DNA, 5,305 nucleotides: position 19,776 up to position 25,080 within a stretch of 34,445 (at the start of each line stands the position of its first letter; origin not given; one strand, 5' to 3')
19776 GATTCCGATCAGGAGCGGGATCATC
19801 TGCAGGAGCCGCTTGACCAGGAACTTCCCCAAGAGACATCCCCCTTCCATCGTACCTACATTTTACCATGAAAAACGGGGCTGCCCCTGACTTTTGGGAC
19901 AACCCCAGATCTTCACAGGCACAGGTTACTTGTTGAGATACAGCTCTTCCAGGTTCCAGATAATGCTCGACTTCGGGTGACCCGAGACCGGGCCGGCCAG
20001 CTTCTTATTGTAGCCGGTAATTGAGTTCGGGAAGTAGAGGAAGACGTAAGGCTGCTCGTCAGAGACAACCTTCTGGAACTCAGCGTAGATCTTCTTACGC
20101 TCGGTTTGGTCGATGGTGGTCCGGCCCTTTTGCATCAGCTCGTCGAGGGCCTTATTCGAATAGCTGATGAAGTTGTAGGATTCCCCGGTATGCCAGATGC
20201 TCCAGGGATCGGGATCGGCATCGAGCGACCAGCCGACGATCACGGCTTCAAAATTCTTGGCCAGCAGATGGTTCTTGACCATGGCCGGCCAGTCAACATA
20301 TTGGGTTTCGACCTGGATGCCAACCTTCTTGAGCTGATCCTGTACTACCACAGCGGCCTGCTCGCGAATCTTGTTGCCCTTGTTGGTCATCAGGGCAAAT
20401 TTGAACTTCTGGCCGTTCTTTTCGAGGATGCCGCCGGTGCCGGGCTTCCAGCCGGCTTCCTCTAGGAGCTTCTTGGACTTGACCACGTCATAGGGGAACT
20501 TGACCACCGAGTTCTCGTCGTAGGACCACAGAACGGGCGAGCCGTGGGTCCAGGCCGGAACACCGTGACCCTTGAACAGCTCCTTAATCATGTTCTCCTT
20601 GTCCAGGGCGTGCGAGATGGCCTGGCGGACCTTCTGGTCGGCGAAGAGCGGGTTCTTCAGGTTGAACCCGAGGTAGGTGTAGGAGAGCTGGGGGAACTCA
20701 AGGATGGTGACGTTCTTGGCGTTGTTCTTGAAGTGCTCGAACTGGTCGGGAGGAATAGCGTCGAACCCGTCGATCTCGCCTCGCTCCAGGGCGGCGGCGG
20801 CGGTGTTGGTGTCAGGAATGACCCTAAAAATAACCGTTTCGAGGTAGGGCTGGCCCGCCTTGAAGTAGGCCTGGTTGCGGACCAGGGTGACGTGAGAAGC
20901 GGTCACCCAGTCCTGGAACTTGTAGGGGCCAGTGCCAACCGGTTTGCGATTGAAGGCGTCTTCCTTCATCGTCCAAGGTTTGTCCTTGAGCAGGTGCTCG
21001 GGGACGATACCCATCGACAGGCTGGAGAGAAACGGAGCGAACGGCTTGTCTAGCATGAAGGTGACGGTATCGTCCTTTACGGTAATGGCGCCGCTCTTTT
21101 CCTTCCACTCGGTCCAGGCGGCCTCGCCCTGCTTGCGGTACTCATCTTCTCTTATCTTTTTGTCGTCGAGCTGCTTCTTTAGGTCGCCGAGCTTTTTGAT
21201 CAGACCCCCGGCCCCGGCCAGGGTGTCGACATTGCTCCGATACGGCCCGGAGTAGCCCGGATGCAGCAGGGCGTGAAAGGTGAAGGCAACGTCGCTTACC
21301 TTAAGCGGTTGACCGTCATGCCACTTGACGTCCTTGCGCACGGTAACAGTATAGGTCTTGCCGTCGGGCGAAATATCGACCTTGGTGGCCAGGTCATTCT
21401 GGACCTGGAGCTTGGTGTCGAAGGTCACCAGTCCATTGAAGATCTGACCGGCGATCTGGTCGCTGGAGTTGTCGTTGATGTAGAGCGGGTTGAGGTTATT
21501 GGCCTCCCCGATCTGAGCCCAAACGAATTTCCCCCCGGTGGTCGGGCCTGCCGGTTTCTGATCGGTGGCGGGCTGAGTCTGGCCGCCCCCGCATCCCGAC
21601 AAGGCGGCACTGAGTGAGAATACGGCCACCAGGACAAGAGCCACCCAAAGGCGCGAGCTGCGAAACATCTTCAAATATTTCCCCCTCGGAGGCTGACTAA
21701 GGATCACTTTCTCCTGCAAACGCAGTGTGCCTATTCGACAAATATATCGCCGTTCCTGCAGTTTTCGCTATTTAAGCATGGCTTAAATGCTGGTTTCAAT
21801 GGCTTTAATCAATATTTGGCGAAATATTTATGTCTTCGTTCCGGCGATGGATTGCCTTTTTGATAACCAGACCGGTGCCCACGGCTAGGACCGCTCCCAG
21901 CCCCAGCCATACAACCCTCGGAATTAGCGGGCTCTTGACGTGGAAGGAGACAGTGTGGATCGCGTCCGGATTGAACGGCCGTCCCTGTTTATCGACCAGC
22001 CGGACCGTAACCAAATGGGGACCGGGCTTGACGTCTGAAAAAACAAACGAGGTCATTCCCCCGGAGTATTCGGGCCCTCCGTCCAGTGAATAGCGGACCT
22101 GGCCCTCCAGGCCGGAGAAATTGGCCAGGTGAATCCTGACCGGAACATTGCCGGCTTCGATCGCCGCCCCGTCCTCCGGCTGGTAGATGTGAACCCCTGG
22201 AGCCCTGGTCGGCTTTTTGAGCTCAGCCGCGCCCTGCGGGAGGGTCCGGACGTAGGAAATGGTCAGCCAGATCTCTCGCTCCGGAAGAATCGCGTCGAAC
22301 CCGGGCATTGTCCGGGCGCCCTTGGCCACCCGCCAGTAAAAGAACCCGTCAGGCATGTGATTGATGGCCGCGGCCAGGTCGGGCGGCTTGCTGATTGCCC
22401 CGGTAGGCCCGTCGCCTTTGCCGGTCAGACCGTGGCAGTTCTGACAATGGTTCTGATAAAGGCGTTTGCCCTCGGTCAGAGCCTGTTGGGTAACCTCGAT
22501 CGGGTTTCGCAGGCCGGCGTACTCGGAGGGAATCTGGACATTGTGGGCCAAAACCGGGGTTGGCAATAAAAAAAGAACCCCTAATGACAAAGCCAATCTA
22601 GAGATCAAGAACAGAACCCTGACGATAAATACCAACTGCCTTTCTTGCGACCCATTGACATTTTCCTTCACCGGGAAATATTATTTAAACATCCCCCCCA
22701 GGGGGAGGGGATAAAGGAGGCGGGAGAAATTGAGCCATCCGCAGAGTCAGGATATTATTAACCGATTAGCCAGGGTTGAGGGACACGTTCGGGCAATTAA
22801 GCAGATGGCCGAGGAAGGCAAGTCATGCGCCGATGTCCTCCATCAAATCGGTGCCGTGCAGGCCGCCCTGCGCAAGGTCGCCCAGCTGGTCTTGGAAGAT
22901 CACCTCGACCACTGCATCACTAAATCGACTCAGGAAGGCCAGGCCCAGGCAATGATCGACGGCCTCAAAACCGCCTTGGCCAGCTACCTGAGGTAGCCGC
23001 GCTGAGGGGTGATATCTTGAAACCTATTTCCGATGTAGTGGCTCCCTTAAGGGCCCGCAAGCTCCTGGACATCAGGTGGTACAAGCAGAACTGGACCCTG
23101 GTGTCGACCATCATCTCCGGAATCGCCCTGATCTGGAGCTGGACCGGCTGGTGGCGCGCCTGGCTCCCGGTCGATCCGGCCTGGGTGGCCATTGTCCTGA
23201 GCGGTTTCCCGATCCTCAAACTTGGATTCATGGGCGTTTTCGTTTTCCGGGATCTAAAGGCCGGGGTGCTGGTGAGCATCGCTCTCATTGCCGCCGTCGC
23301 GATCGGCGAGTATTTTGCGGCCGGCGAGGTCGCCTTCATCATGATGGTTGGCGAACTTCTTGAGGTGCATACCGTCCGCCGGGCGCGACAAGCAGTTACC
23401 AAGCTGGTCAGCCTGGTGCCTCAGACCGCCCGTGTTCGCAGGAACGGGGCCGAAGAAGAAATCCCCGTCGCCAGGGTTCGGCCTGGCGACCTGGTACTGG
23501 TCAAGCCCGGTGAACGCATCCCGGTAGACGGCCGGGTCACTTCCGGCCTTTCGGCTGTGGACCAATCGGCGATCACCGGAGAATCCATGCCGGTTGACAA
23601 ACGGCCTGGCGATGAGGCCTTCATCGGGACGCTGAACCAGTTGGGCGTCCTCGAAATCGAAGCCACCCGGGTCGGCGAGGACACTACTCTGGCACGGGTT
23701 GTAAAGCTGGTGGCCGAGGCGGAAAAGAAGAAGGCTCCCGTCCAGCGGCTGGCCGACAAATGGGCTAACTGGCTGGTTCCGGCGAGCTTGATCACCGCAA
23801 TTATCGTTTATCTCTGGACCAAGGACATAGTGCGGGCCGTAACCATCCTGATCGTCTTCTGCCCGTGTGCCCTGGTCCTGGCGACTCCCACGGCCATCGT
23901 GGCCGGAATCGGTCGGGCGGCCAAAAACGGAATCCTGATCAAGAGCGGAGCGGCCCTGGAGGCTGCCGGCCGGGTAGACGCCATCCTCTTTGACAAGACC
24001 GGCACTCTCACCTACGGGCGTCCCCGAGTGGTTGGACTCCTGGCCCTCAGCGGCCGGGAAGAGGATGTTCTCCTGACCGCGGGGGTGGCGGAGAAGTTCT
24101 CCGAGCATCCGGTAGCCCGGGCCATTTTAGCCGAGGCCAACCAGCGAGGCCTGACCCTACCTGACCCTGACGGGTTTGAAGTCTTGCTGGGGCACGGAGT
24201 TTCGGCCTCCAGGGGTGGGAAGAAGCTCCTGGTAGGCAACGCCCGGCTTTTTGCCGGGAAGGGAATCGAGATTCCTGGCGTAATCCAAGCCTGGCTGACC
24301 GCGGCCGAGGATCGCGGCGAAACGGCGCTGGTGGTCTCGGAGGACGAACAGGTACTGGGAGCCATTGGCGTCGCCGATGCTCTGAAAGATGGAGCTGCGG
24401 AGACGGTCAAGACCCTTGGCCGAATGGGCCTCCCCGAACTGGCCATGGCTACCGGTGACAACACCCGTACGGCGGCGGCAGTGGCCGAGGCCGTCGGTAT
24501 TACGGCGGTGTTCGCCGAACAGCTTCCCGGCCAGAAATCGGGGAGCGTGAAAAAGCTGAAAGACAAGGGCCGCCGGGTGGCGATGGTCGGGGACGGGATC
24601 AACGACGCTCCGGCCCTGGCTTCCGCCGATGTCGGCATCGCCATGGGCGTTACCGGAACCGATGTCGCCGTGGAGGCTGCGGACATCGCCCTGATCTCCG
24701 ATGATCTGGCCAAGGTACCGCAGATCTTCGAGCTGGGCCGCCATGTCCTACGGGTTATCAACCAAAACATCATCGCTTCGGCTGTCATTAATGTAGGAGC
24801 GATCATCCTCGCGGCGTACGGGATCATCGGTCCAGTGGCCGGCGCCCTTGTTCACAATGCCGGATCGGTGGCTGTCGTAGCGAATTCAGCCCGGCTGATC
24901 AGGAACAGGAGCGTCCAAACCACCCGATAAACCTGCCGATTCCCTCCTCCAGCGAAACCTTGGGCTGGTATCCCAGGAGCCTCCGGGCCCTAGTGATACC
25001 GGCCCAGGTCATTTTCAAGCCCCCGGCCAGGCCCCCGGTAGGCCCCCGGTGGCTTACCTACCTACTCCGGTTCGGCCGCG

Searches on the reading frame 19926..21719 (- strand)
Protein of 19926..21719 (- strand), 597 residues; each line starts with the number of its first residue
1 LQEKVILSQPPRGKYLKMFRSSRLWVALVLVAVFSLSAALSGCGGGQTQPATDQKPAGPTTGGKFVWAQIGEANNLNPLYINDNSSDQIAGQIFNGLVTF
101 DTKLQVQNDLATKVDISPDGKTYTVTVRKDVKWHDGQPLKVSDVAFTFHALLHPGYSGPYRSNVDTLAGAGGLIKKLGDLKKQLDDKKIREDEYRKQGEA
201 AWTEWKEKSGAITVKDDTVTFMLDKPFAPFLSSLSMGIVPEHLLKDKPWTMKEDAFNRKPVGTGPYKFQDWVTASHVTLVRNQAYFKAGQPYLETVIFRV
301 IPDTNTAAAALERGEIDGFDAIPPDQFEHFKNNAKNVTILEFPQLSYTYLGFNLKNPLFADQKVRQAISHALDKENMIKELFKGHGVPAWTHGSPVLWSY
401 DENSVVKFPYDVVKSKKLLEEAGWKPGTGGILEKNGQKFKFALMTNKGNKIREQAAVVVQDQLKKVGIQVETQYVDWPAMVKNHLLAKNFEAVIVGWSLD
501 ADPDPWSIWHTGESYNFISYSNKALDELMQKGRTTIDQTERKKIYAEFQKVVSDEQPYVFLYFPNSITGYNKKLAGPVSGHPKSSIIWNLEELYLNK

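Call 13: search_protein_families(library=pfam, proteins=[window:19926-21719:-], max_evalue=0.01)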
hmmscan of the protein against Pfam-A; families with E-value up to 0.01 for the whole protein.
window:19926-21719:- (597 aa): 1 family
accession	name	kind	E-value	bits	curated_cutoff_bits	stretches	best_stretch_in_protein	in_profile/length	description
PF00496.27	SBP_bac_5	-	1.4e-96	324.2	32.4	1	106-513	2-362/368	Bacterial extracellular solute-binding proteins, family 5 Middle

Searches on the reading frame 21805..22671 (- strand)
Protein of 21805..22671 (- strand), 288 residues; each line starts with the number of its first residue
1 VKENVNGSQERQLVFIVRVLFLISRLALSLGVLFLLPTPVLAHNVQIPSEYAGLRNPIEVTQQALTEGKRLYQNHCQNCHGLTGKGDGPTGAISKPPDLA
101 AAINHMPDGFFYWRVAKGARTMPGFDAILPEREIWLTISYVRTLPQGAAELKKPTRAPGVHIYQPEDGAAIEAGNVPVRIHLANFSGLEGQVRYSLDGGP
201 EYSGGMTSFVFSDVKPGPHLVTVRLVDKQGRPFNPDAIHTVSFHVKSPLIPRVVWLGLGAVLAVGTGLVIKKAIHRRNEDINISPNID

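Call 13: search_protein_families(library=pfam, proteins=[window:21805-22671:-], max_evalue=0.01)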
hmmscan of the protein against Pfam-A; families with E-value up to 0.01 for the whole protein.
window:21805-22671:- (288 aa): 4 families
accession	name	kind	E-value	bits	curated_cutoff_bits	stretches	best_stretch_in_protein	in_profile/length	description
PF13442.11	Cytochrome_CBB3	-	1.1e-11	45.3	27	1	64-141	2-68/68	Cytochrome C oxidase, cbb3-type, subunit III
PF00034.26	Cytochrom_C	-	1.3e-08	36.4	21.3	1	66-144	2-89/90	Cytochrome c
PF14495.11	Cytochrom_C550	-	0.001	19.2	27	1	57-80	18-41/136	Cytochrome c-550 domain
PF06832.18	BiPBP_C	-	0.0048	17.2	26.8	1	154-231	6-84/90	Penicillin-Binding Protein C-terminus Family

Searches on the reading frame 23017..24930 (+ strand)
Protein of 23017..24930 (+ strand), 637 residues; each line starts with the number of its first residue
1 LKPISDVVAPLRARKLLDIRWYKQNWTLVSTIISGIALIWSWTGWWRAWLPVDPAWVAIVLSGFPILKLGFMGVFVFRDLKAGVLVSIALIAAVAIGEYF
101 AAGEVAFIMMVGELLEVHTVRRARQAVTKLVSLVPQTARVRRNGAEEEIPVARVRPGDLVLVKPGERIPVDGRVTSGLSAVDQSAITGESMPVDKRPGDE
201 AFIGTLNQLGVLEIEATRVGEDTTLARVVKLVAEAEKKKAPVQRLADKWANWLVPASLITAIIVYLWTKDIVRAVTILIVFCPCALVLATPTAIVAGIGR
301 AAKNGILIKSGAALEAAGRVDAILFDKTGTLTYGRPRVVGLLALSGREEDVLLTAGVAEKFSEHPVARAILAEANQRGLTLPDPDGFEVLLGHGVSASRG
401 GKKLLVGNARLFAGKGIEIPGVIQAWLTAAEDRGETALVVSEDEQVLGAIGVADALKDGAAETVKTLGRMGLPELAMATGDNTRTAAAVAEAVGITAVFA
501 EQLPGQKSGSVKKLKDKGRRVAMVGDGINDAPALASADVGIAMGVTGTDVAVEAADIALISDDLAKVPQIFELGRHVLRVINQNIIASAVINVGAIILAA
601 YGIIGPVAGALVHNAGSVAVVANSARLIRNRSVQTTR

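Call 13: search_protein_families(library=pfam, proteins=[window:23017-24930:+], max_evalue=0.01)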
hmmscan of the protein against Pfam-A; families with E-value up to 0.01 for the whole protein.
window:23017-24930:+ (637 aa): 2 families
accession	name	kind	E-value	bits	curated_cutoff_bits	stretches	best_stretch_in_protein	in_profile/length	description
PF00122.25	E1-E2_ATPase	-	3.2e-58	196.7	28.1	1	133-304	2-181/181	E1-E2 ATPase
PF00702.32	Hydrolase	-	1.2e-33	117.6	26.4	1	320-538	1-191/191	haloacid dehalogenase-like hydrolase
